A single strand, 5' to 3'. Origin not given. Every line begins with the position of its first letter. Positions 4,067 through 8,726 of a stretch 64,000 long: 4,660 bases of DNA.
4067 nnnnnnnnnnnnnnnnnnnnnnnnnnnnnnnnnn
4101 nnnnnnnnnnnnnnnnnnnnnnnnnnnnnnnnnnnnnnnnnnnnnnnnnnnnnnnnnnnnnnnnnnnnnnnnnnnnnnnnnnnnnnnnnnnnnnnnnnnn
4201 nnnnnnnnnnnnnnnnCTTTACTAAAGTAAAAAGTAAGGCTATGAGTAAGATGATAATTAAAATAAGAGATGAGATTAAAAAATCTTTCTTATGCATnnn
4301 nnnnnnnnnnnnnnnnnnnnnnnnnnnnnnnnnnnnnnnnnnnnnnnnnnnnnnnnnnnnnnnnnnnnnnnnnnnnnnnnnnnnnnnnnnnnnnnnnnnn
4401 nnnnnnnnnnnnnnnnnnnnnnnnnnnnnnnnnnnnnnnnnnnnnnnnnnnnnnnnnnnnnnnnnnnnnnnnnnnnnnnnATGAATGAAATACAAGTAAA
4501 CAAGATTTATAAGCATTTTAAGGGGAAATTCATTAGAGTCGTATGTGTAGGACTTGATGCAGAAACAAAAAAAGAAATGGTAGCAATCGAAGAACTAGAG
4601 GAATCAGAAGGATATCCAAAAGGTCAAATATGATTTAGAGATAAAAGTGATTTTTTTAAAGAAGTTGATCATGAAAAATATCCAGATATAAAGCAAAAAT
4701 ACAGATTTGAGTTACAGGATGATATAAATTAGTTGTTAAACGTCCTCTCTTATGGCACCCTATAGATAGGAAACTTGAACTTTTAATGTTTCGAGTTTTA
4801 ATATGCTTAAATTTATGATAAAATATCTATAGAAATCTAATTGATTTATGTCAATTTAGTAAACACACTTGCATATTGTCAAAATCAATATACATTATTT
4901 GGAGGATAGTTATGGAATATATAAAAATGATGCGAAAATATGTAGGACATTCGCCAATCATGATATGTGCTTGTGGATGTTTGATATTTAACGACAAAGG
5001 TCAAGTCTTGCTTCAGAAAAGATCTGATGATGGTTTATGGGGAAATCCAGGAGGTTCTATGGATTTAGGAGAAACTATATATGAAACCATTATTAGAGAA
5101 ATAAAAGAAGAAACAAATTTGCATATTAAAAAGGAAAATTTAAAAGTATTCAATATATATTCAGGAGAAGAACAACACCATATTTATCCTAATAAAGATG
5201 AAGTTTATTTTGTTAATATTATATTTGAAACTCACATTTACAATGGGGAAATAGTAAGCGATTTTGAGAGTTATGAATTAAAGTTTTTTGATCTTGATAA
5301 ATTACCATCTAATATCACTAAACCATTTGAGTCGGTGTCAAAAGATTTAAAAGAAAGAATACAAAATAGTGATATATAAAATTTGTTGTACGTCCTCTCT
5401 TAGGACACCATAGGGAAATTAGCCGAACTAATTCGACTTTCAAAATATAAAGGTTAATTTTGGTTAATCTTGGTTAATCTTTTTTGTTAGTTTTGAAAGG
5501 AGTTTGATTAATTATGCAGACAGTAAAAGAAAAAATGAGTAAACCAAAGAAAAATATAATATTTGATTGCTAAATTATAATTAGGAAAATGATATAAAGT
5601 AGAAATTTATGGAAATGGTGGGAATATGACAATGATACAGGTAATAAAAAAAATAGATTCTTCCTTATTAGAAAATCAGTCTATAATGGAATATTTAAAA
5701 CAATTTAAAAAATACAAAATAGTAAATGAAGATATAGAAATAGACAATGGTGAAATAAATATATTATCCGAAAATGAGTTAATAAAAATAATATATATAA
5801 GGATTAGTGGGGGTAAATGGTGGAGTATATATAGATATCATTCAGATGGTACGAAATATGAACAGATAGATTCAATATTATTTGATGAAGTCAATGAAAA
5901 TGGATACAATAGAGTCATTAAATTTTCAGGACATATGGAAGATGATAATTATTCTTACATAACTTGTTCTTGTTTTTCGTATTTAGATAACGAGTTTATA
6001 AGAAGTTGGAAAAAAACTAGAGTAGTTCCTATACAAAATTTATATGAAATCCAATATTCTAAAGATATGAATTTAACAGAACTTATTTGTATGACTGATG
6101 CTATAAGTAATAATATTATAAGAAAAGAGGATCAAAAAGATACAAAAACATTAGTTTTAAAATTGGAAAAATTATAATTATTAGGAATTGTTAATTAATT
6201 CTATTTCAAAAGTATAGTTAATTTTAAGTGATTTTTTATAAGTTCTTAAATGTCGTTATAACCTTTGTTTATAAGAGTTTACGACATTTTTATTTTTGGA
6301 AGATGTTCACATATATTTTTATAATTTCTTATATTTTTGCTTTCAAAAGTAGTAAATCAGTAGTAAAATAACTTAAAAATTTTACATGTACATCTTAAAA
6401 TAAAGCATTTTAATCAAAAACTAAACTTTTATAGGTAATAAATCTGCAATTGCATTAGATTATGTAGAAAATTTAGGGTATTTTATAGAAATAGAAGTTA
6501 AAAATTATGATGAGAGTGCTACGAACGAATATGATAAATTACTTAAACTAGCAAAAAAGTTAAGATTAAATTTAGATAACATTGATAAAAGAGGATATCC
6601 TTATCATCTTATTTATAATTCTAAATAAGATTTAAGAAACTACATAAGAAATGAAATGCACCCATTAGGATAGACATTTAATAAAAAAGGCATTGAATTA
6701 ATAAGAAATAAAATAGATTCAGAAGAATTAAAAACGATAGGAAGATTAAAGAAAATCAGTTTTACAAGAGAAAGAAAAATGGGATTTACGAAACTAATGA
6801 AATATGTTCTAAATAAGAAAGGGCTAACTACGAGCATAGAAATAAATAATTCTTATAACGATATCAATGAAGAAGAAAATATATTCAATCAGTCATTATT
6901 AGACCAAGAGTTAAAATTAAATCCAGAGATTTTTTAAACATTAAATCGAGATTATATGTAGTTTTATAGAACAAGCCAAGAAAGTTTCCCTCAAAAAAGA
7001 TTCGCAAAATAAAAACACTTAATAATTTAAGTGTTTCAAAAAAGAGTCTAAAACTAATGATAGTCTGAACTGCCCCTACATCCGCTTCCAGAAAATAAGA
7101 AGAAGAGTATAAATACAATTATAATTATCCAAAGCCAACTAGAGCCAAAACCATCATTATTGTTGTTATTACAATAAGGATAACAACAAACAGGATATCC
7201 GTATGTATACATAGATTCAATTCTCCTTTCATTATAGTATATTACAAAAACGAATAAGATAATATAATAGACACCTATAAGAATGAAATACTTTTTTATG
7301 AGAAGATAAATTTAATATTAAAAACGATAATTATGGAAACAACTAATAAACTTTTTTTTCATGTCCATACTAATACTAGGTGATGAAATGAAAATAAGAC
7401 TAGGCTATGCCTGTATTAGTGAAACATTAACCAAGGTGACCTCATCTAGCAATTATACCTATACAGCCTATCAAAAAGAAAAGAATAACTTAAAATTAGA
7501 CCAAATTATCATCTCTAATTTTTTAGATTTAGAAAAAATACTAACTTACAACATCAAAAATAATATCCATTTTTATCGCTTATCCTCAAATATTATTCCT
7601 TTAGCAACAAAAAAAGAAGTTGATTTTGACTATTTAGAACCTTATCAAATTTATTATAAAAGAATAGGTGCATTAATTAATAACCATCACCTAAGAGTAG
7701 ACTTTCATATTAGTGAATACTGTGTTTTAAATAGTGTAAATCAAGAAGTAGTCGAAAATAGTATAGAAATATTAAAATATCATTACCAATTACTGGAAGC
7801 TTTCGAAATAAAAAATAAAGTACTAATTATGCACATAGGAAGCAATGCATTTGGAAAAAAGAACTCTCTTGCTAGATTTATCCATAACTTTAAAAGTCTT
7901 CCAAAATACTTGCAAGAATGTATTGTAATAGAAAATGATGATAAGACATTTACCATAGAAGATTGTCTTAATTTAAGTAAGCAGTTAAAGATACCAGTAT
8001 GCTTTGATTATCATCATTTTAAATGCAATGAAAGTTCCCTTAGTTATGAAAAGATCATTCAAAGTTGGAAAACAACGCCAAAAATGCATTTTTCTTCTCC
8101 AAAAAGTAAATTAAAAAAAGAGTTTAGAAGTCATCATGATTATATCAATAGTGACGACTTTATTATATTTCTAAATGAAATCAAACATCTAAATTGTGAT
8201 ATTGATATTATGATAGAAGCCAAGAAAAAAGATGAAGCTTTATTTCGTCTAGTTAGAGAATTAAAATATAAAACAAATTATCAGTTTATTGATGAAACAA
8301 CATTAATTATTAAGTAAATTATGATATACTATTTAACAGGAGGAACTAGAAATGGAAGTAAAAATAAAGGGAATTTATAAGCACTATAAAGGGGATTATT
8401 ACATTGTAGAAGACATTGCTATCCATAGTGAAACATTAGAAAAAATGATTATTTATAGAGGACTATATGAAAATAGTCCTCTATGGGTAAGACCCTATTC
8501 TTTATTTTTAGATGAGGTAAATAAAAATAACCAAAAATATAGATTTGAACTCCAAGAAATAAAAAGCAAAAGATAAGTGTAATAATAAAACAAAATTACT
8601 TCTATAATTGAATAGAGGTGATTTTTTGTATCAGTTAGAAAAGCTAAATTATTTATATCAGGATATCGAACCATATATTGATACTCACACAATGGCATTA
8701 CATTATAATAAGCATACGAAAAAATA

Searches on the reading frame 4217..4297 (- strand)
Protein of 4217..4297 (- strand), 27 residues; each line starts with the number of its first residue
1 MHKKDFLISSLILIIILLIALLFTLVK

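Call 16: search_protein_families(library=pfam, proteins=[window:4217-4297:-], max_evalue=10)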
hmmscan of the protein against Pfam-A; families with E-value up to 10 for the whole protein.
seq(27 aa): 2 families
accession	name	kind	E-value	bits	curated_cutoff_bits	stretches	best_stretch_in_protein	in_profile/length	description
PF12911.12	OppC_N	-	0.33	11.3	23.9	1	5-23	15-33/53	N-terminal TM domain of oligopeptide transport permease C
PF20520.3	Ac45-VOA1_TM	-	4.7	7.4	25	1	7-22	11-26/39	V0 complex accessory subunit Ac45/VOA1 transmembrane domain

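Call 17: search_protein_families(library=ncbifam, proteins=[window:4217-4297:-], max_evalue=10)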
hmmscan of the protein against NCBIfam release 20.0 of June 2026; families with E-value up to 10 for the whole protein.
seq(27 aa): 2 families
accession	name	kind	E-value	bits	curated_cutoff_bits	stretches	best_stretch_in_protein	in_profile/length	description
NF040661.1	Osc7112_2153fam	equivalog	0.39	11.2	50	1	3-21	2-20/75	Osc7112_2153 family protein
NF038277.1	accessory_MacP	equivalog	1.3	9.5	45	1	5-24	75-94/98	cell wall synthase accessory phosphoprotein MacP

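Call 33: list_cluster_members(proteins=[window:4217-4297:-, window:49823-49897:-, window:51710-51790:+, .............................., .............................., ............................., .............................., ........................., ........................, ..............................])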
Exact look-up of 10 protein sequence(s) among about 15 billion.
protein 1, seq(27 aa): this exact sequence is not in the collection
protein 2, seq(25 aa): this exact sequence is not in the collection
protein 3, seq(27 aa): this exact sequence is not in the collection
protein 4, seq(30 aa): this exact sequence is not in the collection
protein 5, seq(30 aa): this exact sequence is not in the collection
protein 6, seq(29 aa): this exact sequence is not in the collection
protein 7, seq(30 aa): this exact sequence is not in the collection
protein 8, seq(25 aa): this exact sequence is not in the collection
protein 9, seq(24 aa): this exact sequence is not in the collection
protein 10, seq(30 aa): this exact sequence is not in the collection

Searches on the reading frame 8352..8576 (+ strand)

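Call 60: search_protein_families(library=pfam, proteins=[window:8352-8576:+], max_evalue=0.001)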
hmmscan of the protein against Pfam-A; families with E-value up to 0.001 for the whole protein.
window:8352-8576:+ (74 aa): 1 family
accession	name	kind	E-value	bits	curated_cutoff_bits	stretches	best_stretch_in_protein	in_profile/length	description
PF07866.17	DUF1653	-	8.6e-22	77.7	23.5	1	7-66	1-61/62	Protein of unknown function (DUF1653)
